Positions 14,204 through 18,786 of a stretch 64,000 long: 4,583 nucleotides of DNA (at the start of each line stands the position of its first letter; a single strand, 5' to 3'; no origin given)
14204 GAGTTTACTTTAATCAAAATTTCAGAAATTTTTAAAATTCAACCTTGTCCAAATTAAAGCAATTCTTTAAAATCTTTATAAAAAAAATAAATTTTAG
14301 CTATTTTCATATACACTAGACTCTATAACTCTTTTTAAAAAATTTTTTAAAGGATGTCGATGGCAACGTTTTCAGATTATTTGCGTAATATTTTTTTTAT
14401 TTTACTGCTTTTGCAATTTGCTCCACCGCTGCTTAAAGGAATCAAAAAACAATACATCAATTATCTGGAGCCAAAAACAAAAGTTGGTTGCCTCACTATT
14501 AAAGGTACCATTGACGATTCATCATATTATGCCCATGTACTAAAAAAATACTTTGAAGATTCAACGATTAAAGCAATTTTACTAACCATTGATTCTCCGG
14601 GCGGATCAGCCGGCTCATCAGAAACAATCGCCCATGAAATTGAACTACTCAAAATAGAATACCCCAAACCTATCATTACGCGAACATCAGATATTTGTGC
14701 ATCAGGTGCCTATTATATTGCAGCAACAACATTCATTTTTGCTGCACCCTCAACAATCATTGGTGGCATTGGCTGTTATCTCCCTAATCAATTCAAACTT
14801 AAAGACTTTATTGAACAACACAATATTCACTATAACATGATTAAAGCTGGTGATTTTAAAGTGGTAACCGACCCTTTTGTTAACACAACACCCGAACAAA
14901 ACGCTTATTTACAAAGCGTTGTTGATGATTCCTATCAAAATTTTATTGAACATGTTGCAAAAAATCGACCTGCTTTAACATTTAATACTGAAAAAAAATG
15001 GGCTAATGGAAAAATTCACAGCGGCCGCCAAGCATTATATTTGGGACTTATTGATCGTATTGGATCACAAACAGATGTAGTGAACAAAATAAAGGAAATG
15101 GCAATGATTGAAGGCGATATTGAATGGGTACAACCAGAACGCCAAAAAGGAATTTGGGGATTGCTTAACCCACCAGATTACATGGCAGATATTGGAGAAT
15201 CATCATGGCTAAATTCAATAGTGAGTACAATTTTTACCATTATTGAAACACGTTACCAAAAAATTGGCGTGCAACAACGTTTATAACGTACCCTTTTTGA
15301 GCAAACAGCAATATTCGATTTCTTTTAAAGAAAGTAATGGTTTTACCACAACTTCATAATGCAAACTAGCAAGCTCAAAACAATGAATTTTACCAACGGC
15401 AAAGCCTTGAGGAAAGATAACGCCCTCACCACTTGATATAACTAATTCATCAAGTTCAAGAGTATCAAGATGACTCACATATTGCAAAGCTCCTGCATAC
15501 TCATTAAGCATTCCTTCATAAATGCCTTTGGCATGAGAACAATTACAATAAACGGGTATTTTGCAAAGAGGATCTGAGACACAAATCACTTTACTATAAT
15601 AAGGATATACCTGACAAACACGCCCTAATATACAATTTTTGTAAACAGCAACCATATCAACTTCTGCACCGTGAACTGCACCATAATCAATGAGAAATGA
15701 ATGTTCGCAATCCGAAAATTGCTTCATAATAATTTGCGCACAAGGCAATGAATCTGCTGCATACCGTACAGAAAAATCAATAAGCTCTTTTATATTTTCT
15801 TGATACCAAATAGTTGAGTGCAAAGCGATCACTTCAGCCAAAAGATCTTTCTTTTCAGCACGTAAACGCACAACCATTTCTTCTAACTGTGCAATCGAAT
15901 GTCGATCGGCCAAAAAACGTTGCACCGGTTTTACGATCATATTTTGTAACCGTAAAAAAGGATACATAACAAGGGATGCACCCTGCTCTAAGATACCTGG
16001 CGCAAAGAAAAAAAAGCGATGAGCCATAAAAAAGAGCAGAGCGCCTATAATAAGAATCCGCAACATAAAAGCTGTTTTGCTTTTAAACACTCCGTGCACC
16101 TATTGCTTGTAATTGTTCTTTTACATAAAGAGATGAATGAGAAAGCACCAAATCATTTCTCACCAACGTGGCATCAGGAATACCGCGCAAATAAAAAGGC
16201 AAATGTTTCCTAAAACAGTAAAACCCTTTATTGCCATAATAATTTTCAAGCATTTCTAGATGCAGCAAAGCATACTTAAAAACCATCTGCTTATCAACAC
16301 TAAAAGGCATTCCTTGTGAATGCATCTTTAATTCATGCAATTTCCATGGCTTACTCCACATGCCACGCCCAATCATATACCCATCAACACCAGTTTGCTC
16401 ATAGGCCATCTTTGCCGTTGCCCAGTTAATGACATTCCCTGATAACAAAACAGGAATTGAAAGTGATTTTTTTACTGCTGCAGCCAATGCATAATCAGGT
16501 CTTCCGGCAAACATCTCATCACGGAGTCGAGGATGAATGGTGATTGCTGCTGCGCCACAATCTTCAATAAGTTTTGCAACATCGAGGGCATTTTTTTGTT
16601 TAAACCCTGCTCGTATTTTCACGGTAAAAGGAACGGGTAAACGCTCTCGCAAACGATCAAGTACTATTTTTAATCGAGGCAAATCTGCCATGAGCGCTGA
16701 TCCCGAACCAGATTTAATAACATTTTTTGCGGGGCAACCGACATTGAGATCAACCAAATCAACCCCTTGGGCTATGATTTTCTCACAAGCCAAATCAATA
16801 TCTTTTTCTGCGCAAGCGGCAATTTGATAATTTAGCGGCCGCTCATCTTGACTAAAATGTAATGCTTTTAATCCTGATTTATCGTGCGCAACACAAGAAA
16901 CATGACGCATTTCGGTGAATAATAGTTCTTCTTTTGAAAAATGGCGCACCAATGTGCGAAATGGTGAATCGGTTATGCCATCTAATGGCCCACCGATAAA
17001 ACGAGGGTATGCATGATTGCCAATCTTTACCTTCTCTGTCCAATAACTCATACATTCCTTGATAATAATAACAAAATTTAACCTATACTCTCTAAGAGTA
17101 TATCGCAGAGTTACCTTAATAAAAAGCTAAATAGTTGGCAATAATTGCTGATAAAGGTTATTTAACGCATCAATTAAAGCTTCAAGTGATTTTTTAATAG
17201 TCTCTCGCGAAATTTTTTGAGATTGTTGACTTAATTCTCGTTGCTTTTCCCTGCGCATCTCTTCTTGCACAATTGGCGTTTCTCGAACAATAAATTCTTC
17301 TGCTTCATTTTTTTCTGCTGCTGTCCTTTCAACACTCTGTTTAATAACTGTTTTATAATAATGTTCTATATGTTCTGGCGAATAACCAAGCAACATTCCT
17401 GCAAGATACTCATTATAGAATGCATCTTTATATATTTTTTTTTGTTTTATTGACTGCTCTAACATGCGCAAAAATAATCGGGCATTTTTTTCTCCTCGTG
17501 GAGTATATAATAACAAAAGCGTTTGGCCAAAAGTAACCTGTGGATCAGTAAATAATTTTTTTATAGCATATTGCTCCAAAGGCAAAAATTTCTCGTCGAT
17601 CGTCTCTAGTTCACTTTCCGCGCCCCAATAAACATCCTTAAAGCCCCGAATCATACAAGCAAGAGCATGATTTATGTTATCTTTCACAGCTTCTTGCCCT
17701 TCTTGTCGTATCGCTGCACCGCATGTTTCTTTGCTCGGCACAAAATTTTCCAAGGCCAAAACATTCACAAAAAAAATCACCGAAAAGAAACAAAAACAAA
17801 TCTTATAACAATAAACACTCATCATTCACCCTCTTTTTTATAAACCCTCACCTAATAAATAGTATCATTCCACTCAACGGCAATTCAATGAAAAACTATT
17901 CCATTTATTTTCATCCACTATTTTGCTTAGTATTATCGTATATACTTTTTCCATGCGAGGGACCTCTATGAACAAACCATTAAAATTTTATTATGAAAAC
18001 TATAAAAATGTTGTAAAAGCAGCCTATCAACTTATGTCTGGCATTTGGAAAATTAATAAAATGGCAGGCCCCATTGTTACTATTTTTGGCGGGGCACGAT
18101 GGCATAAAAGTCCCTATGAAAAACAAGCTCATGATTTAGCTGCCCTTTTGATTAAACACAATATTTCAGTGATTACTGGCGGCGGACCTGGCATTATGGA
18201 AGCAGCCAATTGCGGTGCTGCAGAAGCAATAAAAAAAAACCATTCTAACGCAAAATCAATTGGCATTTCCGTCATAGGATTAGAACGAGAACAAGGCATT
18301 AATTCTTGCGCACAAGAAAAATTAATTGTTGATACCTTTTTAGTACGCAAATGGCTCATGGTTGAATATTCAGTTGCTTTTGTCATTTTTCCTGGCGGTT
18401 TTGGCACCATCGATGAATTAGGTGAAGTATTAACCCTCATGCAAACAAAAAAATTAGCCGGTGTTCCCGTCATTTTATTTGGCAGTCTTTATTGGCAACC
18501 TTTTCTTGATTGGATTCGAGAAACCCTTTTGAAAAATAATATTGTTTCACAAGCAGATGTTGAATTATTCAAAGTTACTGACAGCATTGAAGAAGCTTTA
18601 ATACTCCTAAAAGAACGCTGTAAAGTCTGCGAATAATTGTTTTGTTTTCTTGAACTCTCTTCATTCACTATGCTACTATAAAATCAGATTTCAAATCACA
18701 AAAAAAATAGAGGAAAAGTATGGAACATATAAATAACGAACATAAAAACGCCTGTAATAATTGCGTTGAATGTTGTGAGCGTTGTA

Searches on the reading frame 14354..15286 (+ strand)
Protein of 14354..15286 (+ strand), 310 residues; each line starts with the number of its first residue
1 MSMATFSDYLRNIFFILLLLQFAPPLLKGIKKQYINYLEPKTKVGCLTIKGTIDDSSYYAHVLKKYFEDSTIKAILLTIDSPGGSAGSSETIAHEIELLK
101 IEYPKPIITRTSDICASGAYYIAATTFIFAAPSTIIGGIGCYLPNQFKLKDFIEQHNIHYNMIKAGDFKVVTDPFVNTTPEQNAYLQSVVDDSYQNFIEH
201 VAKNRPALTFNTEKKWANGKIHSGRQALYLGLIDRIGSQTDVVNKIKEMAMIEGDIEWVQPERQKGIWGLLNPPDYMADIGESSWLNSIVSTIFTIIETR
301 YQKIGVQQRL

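Call 51: search_protein_families(library=pfam, proteins=[window:14354-15286:+], max_evalue=0.001)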
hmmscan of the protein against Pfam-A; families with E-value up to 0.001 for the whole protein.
window:14354-15286:+ (310 aa): 1 family
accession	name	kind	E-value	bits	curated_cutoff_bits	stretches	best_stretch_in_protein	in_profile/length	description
PF01343.23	Peptidase_S49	-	5.5e-31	108.1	24.9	1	105-250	7-151/154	Peptidase family S49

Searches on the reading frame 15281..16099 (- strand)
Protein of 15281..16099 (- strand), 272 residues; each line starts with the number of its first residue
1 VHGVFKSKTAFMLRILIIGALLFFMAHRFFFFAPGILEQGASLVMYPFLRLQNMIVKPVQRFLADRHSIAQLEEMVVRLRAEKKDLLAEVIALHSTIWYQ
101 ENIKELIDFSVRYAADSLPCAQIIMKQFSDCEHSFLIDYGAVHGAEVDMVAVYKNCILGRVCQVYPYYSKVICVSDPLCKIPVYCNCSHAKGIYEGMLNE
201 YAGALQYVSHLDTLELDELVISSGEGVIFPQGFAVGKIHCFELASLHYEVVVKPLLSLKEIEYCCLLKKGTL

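Call 51: search_protein_families(library=pfam, proteins=[window:15281-16099:-], max_evalue=0.001)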
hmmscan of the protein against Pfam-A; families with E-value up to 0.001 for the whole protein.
window:15281-16099:- (272 aa): 1 family
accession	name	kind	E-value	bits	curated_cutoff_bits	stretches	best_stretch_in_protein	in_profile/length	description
PF04085.20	MreC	-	1.2e-22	80.7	28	1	123-267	1-146/147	Rod shape-determining protein MreC, barrel core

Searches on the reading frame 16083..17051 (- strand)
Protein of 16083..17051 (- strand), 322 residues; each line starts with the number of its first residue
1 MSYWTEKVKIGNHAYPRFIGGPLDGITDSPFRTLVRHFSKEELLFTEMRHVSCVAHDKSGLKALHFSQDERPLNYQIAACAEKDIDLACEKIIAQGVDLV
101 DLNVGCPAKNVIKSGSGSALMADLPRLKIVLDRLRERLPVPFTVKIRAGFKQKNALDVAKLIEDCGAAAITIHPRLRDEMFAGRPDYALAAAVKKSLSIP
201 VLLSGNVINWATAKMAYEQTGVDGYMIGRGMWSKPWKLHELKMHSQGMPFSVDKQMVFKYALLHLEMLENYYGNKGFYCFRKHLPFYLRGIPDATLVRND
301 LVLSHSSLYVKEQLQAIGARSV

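Call 51: search_protein_families(library=pfam, proteins=[window:16083-17051:-], max_evalue=0.001)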
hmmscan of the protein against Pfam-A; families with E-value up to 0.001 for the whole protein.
window:16083-17051:- (322 aa): 1 family
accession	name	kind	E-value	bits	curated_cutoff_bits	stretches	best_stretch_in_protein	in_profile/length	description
PF01207.24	Dus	-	1.1e-58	199.2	20.4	1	22-301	4-289/311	Dihydrouridine synthase (Dus)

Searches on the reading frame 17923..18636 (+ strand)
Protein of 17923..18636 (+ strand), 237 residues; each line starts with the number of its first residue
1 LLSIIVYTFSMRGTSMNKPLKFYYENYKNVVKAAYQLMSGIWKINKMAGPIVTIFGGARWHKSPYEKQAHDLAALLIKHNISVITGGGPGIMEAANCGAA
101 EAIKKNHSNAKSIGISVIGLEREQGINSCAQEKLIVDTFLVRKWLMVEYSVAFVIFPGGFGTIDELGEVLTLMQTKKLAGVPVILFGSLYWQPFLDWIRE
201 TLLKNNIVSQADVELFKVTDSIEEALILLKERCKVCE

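Call 51: search_protein_families(library=pfam, proteins=[window:17923-18636:+], max_evalue=0.001)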
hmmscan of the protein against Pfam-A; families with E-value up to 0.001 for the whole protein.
window:17923-18636:+ (237 aa): 2 families
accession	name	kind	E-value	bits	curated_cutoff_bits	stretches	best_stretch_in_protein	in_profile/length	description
PF03641.19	Lysine_decarbox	-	2.8e-28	99.2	27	1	92-226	1-128/131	Possible lysine decarboxylase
PF18306.6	LDcluster4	-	4e-11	43.2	26.3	1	51-177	3-119/151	SLOG cluster4 family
